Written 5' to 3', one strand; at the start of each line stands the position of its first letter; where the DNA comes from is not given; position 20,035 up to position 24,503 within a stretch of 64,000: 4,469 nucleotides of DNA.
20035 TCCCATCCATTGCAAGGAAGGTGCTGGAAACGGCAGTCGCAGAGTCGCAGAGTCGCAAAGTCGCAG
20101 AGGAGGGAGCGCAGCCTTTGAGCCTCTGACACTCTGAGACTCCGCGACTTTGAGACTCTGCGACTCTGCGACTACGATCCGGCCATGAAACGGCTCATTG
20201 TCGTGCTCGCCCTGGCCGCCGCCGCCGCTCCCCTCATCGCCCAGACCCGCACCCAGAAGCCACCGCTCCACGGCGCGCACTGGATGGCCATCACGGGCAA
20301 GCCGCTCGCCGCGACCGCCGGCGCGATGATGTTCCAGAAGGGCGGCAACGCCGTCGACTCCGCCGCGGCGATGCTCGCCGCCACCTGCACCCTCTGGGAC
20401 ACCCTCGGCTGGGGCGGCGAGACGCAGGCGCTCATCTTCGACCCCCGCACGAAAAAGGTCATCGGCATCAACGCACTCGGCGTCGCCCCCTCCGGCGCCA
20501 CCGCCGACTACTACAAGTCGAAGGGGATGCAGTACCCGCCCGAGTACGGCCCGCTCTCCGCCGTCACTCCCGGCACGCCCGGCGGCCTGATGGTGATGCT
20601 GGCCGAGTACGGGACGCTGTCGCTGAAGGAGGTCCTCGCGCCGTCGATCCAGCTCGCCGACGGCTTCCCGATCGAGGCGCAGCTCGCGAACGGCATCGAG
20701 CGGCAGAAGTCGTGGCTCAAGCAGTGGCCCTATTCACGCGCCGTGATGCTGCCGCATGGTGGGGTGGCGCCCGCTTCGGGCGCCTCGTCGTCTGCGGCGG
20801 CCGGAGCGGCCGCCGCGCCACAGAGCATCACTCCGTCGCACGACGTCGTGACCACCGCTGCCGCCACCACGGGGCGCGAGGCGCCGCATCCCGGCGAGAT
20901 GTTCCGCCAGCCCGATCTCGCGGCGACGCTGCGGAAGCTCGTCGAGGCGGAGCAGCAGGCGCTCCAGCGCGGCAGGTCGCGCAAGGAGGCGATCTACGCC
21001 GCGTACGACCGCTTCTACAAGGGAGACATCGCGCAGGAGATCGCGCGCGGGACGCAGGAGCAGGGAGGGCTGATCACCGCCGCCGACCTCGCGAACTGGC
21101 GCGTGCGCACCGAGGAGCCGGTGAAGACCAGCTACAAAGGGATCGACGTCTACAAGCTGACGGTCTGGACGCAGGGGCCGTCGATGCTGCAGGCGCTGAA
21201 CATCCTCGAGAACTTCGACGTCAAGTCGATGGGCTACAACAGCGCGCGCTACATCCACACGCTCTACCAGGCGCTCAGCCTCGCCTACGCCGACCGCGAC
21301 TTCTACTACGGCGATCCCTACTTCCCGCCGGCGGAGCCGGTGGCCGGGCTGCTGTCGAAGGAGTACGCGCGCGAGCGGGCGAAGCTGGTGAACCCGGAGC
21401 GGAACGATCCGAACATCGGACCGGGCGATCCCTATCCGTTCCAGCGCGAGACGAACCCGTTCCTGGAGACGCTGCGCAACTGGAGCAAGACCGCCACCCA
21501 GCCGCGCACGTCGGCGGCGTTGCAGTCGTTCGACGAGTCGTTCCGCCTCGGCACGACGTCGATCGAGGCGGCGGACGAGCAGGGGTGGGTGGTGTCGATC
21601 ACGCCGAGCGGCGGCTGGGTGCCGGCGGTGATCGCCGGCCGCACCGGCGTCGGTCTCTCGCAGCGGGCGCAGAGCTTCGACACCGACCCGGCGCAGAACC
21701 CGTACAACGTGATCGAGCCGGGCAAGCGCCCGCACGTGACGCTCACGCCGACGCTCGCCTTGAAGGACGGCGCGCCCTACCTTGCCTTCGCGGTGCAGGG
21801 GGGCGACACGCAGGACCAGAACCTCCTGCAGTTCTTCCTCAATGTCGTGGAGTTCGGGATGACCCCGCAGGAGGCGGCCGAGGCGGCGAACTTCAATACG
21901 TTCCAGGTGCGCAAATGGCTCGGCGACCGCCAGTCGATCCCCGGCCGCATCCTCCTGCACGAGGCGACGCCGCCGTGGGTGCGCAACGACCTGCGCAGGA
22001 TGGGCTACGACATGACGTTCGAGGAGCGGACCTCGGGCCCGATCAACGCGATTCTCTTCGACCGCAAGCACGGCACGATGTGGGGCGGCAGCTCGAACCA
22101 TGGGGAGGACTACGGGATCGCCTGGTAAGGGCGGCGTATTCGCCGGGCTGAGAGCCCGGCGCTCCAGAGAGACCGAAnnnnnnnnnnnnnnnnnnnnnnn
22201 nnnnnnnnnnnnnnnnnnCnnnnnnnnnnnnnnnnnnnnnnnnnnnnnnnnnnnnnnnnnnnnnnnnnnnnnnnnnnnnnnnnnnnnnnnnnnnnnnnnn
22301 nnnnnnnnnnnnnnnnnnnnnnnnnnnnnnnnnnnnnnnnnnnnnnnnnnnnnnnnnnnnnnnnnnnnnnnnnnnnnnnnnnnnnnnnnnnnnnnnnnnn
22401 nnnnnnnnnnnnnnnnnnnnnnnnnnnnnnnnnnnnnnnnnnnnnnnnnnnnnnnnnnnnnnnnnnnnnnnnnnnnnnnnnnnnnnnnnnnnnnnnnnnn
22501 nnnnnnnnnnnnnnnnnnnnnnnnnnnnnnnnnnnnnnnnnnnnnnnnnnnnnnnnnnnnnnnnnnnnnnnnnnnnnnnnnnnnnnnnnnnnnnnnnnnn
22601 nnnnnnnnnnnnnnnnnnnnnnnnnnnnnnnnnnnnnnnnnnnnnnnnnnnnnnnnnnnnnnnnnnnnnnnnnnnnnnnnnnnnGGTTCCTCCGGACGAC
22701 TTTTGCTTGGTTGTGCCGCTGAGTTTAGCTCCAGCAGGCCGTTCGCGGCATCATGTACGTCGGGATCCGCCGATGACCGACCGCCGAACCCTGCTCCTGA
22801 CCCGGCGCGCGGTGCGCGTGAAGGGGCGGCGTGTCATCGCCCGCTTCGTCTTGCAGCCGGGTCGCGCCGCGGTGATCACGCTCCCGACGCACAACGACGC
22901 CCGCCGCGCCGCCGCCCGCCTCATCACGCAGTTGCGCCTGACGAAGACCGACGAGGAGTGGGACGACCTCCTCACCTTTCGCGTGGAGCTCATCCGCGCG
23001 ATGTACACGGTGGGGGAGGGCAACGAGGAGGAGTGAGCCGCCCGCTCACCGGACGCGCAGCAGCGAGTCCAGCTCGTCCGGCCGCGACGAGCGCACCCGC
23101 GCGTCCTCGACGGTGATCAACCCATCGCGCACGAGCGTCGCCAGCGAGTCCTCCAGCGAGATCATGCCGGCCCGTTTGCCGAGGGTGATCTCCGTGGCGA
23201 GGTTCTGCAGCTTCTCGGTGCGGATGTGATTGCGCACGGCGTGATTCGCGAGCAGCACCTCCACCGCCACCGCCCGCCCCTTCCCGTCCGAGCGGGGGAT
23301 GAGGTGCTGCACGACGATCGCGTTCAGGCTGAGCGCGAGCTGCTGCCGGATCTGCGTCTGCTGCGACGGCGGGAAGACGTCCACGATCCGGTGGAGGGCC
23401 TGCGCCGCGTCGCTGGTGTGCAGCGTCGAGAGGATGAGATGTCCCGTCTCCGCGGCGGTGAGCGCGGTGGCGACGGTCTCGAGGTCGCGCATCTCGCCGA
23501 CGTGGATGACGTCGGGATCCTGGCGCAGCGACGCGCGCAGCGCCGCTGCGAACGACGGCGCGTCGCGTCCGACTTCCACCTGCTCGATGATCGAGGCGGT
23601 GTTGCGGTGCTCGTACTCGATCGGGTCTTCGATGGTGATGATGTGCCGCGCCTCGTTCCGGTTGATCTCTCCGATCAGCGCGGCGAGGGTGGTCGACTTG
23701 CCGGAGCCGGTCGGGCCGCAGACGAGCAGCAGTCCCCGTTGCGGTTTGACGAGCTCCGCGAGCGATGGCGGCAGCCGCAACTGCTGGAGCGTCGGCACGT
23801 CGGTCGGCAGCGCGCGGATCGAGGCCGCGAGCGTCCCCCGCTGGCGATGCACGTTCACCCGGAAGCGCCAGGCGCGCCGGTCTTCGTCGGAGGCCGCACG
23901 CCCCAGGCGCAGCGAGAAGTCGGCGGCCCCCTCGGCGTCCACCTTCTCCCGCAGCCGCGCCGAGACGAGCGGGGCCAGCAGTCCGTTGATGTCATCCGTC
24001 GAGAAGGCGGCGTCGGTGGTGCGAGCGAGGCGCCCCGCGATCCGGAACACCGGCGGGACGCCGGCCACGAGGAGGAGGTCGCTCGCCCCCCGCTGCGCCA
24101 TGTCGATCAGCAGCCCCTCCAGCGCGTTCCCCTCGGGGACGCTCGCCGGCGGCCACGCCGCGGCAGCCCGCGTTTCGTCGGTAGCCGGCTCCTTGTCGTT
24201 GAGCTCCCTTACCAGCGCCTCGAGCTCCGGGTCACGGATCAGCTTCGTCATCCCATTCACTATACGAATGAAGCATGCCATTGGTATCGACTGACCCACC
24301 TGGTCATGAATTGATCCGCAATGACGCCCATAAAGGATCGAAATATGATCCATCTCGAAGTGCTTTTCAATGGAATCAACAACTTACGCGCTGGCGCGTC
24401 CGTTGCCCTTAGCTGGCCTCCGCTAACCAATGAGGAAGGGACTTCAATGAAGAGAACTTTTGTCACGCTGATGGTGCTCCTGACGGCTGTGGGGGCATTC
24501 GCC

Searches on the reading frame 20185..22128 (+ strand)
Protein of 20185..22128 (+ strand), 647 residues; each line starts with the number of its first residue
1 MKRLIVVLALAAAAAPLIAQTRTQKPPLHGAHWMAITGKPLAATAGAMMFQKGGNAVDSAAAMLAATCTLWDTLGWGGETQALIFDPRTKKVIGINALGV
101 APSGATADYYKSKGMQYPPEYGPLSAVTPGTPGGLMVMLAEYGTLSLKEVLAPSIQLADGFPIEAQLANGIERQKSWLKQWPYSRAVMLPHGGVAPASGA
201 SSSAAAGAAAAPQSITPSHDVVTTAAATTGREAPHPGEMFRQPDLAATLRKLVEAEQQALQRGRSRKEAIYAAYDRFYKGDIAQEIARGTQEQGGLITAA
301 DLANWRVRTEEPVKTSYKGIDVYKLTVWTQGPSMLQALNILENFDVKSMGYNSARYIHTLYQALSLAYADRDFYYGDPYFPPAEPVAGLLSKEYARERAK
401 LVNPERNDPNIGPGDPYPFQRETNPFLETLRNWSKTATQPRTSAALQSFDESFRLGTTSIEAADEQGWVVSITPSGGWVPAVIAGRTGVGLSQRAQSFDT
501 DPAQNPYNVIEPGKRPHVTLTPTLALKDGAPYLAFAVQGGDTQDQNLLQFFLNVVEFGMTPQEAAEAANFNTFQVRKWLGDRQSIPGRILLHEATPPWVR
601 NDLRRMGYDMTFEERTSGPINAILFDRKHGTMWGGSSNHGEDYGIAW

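Call 37: search_protein_families(library=pfam, proteins=[window:20185-22128:+], max_evalue=0.01)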
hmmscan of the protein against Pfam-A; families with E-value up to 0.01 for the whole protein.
window:20185-22128:+ (647 aa): 1 family
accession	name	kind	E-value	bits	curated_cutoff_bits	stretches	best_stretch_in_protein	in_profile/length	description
PF01019.26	G_glu_transpept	-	2.7e-104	350.2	27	2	228-637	146-507/512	Gamma-glutamyltranspeptidase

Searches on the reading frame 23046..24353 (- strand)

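Call 37: search_protein_families(library=pfam, proteins=[window:23046-24353:-], max_evalue=0.01)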
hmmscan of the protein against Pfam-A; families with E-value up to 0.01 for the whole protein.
window:23046-24353:- (435 aa): 11 families
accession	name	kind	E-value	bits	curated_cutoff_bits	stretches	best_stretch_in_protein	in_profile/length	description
PF00437.27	T2SSE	-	1.4e-47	162.6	24.9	1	197-366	133-288/370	Type II/IV secretion system protein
PF25199.1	nSTAND_NTPase5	-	7e-05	23.1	34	1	201-261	36-95/145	Novel STAND NTPase 5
PF13401.12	AAA_22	-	8.4e-05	23.3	27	1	205-247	4-45/130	AAA domain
PF13191.12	AAA_16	-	0.00063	20.7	32.6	1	203-305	21-132/167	AAA ATPase domain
PF01935.23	DUF87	-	0.00097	19.7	23.2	1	210-251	27-68/220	Helicase HerA, central domain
PF13476.12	AAA_23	-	0.0021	19.2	27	1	204-226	17-39/201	AAA domain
PF01580.24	FtsK_SpoIIIE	-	0.0023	17.9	24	1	207-227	40-60/221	FtsK/SpoIIIE family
PF00005.33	ABC_tran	-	0.0025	18.8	25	1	209-247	14-51/137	ABC transporter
PF12775.13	AAA_7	-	0.0034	17.4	25.8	1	186-256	14-82/181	P-loop containing dynein motor region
PF13555.12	AAA_29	-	0.0043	17.2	27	1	206-226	22-42/61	P-loop containing region of AAA domain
PF03215.21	Rad17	-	0.0047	17.3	23.8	1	205-229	44-68/186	Rad17 P-loop domain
